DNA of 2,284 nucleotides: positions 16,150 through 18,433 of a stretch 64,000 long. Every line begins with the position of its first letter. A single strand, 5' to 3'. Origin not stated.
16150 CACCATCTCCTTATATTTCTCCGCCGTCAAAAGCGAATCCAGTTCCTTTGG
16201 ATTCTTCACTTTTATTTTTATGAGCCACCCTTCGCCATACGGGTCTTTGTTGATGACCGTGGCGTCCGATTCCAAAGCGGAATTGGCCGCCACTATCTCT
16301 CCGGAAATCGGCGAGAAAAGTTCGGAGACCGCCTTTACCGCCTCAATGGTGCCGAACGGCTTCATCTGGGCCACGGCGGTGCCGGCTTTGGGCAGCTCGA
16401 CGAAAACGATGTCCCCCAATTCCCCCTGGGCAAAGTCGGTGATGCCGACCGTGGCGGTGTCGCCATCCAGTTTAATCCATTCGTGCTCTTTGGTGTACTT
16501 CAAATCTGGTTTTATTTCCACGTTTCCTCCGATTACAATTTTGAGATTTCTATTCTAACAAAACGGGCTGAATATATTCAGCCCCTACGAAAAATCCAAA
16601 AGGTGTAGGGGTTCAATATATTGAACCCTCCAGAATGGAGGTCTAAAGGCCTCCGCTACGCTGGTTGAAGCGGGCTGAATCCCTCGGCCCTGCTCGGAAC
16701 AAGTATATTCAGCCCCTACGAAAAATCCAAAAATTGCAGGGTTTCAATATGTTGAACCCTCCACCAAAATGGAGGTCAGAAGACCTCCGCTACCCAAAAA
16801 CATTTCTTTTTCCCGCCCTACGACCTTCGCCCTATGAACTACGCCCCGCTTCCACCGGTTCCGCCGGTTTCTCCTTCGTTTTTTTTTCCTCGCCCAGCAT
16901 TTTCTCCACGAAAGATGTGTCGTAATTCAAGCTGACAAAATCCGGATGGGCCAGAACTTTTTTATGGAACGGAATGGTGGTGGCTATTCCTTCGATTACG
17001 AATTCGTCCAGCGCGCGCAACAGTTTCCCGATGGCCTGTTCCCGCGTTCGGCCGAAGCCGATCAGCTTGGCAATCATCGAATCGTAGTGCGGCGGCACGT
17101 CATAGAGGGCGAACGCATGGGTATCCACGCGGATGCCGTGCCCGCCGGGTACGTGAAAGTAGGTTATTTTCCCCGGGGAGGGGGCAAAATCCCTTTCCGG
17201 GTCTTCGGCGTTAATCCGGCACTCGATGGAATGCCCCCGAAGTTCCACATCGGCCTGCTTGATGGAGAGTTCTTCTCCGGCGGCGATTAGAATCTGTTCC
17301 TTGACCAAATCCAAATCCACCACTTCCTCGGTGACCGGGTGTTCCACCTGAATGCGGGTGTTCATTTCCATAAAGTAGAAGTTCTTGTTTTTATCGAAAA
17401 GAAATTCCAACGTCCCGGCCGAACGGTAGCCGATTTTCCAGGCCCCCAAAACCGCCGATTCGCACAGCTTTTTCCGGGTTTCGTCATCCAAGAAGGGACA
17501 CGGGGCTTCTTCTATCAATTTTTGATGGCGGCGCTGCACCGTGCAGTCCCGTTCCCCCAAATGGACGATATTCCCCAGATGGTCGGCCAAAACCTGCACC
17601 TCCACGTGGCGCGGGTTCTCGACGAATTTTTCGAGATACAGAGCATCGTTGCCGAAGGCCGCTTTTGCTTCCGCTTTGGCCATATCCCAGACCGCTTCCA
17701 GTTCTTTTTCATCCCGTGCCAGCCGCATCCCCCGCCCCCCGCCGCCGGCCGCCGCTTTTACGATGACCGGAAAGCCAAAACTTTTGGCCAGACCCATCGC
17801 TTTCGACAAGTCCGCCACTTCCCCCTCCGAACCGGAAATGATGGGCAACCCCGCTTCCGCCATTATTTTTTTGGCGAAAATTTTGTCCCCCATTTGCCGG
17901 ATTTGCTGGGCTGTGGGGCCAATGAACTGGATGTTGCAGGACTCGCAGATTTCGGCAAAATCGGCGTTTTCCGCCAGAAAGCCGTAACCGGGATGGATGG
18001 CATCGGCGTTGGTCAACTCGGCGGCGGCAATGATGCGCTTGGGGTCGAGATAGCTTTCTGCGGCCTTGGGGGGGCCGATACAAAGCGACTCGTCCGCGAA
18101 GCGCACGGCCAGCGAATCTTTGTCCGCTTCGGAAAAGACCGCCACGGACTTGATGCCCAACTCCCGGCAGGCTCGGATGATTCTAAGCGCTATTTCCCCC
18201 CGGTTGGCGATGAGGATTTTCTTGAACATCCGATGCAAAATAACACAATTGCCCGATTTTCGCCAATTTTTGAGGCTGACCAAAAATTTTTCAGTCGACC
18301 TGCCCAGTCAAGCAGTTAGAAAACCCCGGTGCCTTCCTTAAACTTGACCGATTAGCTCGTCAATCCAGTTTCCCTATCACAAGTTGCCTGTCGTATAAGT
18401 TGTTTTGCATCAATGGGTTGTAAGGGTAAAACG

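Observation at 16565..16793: Tandemly duplicated, triple-hairpin element in the 310-bp accC-gcvH intergenic region: possible novel tandem-aptamer leader of the glycine-cleavage operon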

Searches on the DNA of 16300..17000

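Call 7: search_rna_families(source=window, start=16300, end=17000, threshold=evalue, max_evalue=10, show_alignments=3)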
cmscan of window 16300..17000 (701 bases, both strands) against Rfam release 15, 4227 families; matches with E-value up to 10: 7.
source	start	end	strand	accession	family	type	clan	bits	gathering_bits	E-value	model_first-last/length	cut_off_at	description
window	16554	16628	-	RF02056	STnc390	Gene; sRNA;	-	17.7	50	0.54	1-60/60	no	Salmonella sRNA STnc390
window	16543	16584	-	RF01067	ATPC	Gene;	-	16.9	45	1.6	43-84/92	no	ATPC RNA motif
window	16632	16854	-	RF01947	KCNQ1OT1_2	Gene; lncRNA;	-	15.8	80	4.3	1-196/196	no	KCNQ1 overlapping transcript 1 conserved region 2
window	16819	16848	-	RF04305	HCV_SL1412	Cis-reg;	-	13.9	38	4.4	1-48/48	no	Hepatitis C virus stem-loop SL1412 RNA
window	16719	16751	+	RF00617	cHP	Cis-reg;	CL00129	13.6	40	7.8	14-45/45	no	Flavivirus capsid hairpin cHP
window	16586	16654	-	RF01832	ROSE_2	Cis-reg; thermoregulator;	-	13.5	65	9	1-73/73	no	Repression of heat shock gene expression (ROSE) element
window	16717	16788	-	RF01832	ROSE_2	Cis-reg; thermoregulator;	-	13.4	65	10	1-73/73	no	Repression of heat shock gene expression (ROSE) element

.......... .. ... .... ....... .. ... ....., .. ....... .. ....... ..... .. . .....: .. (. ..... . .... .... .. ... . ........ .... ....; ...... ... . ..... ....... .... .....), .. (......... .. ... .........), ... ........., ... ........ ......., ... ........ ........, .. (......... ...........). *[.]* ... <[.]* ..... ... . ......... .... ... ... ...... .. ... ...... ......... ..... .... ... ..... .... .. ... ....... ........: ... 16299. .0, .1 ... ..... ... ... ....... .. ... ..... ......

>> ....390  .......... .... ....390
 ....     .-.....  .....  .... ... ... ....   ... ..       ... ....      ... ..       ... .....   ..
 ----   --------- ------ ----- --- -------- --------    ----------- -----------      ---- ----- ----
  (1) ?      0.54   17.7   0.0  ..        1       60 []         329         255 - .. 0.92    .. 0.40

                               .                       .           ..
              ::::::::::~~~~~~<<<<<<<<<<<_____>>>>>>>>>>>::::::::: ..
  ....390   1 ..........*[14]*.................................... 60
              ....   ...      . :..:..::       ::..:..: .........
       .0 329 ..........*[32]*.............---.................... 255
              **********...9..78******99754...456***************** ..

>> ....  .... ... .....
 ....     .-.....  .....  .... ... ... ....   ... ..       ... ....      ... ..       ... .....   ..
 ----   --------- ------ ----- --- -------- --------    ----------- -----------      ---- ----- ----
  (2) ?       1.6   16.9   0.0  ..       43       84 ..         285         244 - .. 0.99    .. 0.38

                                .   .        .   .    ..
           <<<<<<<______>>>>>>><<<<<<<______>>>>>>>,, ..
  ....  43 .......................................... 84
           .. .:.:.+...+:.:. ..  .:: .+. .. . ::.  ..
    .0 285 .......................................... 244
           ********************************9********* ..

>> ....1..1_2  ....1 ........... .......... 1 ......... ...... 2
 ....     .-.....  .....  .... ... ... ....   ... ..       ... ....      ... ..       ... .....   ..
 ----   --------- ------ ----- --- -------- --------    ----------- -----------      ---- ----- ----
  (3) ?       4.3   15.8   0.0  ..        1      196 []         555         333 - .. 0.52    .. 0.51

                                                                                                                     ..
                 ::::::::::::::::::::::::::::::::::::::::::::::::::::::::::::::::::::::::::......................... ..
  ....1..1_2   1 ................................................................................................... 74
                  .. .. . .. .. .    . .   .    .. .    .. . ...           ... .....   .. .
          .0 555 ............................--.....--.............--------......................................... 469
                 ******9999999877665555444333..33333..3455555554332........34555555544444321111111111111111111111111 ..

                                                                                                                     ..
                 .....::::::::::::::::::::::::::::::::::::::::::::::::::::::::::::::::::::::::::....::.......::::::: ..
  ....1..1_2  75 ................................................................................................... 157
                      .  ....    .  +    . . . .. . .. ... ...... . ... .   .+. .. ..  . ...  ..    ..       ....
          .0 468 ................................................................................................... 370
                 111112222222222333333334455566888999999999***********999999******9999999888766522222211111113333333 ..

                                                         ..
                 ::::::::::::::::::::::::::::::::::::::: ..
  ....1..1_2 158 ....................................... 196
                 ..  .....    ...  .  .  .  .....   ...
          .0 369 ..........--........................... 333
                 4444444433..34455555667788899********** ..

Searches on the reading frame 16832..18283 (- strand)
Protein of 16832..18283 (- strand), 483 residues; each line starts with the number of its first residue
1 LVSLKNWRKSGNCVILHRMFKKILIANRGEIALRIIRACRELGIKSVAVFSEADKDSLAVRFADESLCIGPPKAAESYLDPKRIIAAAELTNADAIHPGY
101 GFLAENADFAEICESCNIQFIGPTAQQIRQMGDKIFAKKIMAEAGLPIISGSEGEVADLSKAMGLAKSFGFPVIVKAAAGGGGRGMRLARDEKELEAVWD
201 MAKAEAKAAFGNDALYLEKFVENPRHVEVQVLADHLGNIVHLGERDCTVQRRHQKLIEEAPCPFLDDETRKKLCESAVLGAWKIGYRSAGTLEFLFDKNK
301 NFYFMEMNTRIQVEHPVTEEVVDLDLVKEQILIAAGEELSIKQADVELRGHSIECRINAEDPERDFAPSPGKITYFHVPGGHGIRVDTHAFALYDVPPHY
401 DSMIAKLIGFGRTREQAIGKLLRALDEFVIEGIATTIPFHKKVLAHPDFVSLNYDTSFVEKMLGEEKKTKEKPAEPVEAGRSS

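Call 8: search_protein_families(library=ncbifam, proteins=[window:16832-18283:-])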
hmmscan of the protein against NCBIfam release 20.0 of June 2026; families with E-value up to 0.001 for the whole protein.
window:16832-18283:- (483 aa): 35 families (the best 25 are shown)
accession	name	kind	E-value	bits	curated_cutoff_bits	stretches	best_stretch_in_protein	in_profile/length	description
NF006367.0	PRK08591.1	subfamily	7.3e-219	727.1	597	1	19-467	1-449/451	acetyl-CoA carboxylase biotin carboxylase subunit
TIGR00514.1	accC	equivalog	8.6e-215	713.7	626.5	1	19-465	1-447/449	acetyl-CoA carboxylase biotin carboxylase subunit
NF004085.0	PRK05586.1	equivalog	4.8e-205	681.6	723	1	19-464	1-446/448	acetyl-CoA carboxylase biotin carboxylase subunit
NF006406.0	PRK08654.1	equivalog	1.9e-200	666.6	739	1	19-463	1-444/499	acetyl-CoA carboxylase biotin carboxylase subunit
NF006286.0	PRK08462.1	equivalog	1.7e-188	627.1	740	1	20-461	4-443/445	acetyl-CoA carboxylase biotin carboxylase subunit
NF009554.0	PRK12999.1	equivalog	2.8e-187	624.9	965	1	18-461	3-454/1147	pyruvate carboxylase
NF009471.0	PRK12833.1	equivalog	3.7e-186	619.2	686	1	18-474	3-459/467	acetyl-CoA carboxylase biotin carboxylase subunit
NF005525.0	PRK07178.1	equivalog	3.1e-179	596.5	768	1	19-463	1-443/471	acetyl-CoA carboxylase biotin carboxylase subunit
NF006287.0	PRK08463.1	equivalog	1.6e-167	558.1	775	1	19-467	1-449/479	acetyl-CoA carboxylase subunit A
TIGR01235.1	pyruv_carbox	equivalog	9.7e-164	546.6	1114.45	1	22-461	1-450/1143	pyruvate carboxylase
TIGR02712.1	urea_carbox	equivalog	4.1e-157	524.9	1303.85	1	20-464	1-444/1201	urea carboxylase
TIGR01205.1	D_ala_D_alaTIGR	subfamily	4.6e-13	48.8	245.65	1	105-309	78-285/318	D-alanine--D-alanine ligase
TIGR01369.1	CPSaseII_lrg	equivalog_domain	1.4e-12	46.2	1027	1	112-311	106-302/1052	carbamoyl-phosphate synthase (glutamine-hydrolyzing) large subunit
TIGR00768.1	rimK_fam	subfamily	9.7e-12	44.8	143.4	1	90-231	45-180/276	RimK family alpha-L-glutamate ligase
NF002378.0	PRK01372.1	subfamily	1.2e-10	40.6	243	1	133-309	100-269/305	D-alanine--D-alanine ligase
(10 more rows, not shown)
